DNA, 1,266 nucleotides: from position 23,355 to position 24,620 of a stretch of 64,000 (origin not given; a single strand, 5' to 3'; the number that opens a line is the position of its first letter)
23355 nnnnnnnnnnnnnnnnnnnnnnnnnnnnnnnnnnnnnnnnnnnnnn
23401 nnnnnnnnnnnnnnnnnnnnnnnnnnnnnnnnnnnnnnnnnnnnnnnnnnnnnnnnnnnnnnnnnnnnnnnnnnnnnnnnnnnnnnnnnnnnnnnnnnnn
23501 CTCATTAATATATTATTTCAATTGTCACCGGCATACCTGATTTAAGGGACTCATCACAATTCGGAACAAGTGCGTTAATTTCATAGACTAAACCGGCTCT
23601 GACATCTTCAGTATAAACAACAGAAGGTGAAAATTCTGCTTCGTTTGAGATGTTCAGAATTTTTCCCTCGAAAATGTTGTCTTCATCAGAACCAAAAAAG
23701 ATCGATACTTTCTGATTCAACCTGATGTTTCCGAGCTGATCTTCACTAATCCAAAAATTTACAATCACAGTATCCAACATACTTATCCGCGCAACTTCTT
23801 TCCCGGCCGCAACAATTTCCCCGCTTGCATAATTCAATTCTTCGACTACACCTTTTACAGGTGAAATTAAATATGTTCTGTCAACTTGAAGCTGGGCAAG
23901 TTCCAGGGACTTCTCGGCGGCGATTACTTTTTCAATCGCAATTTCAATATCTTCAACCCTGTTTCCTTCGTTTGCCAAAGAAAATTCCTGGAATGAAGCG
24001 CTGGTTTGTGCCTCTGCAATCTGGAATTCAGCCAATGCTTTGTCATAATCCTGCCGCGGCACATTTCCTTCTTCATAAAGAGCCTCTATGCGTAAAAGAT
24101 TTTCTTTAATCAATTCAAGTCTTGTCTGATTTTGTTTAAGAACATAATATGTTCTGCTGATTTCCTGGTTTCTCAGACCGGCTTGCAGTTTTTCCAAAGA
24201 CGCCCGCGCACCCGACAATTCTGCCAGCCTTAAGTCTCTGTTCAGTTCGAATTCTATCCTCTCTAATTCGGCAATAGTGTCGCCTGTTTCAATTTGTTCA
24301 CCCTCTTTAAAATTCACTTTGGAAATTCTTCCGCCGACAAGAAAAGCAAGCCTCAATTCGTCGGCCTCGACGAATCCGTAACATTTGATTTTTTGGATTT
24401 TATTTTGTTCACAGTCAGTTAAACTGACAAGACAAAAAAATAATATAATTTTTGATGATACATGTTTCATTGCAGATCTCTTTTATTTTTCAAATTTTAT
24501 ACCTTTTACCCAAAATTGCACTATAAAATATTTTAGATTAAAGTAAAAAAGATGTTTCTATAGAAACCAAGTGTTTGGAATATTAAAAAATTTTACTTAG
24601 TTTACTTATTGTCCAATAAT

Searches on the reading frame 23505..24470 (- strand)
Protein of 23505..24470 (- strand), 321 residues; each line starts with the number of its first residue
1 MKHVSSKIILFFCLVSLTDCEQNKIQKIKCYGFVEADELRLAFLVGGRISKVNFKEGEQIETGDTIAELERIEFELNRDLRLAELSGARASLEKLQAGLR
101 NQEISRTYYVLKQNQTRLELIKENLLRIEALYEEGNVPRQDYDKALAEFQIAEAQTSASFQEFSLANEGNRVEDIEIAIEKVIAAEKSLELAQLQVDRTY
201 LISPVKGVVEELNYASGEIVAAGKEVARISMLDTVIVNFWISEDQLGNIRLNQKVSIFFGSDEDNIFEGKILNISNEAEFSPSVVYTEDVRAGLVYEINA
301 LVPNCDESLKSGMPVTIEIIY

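Call 7: search_protein_families(library=pfam, proteins=[window:23505-24470:-], max_evalue=0.00001)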
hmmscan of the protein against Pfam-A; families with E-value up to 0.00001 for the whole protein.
window:23505-24470:- (321 aa): 4 families
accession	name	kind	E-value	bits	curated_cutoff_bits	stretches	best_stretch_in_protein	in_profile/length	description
PF13437.12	HlyD_3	-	8.7e-17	62.2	22.2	1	202-285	3-87/106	HlyD family secretion protein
PF16576.10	HlyD_D23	-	1e-16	61.3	30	1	148-279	62-189/214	Barrel-sandwich domain of CusB or HlyD membrane-fusion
PF13533.13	Biotin_lipoyl_2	-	1.7e-07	31.3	29.8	0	41-70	3-32/32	Biotin-lipoyl like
PF00364.28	Biotin_lipoyl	-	9e-06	25.9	22.1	0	47-70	15-37/73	Biotin-requiring enzyme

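Call 49: search_protein_families(library=ncbifam, proteins=[window:23505-24470:-], max_evalue=0.001)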
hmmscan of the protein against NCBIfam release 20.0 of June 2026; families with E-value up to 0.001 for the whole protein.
window:23505-24470:- (321 aa): 19 families
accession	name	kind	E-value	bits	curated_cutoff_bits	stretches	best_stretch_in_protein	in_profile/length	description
NF002939.0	PRK03598.1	equivalog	4.1e-59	200.4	393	1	17-319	23-325/332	secretion protein HlyD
TIGR01730.1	RND_mfp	subfamily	2.4e-34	118.8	94.9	3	175-319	111-244/322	efflux RND transporter periplasmic adaptor subunit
TIGR00998.1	8a0101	subfamily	6.4e-29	100.9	390.8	1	33-276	37-283/334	EmrA/EmrK family multidrug efflux transporter periplasmic adaptor subunit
NF007785.0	PRK10476.1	equivalog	2.1e-23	82.7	376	1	22-275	32-285/347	multidrug transporter subunit MdtN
NF038010.1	ABC_adapt_DarC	equivalog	5.2e-13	48.5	450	1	45-263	79-295/417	darobactin export ABC transporter periplasmic adaptor subunit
TIGR01843.1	type_I_hlyD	subfamily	5.3e-13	48.7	208.65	2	140-320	212-397/422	HlyD family type I secretion periplasmic adaptor subunit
TIGR00999.1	8a0102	subfamily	3e-12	46.2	319.3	1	97-278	15-171/271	CzcB/NccB family metal efflux transporter periplasmic adaptor subunit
NF011715.0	PRK15136.1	equivalog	4.5e-10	38.7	563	1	34-273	57-291/390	multidrug efflux MFS transporter periplasmic adaptor subunit EmrA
TIGR03794.1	NHLM_micro_HlyD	equivalog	1.3e-08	34.1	156.2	2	126-232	174-287/421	NHLP bacteriocin system secretion protein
TIGR02971.1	heterocyst_DevB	subfamily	1.9e-08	34.1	129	1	47-257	25-262/327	ABC exporter membrane fusion protein, DevB family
NF011604.1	PRK15030.1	equivalog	3.8e-08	32.8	765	0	172-315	147-293/397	multidrug efflux RND transporter periplasmic adaptor subunit AcrA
NF008606.0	PRK11578.1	equivalog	6.2e-08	32.1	342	1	145-277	134-265/371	macrolide transporter subunit MacA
NF007850.1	PRK10559.1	equivalog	1.6e-07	30.7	400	1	173-278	122-226/303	p-hydroxybenzoic acid efflux pump subunit AaeA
NF045904.1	RND-peri-MexE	equivalog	3.3e-06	26.3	714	0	178-226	151-199/390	multidrug efflux RND transporter periplasmic adaptor subunit MexE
NF008589.1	PRK11556.1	equivalog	1e-05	24.6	391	0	39-114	85-161/392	MdtA/MuxA family multidrug efflux RND transporter periplasmic adaptor subunit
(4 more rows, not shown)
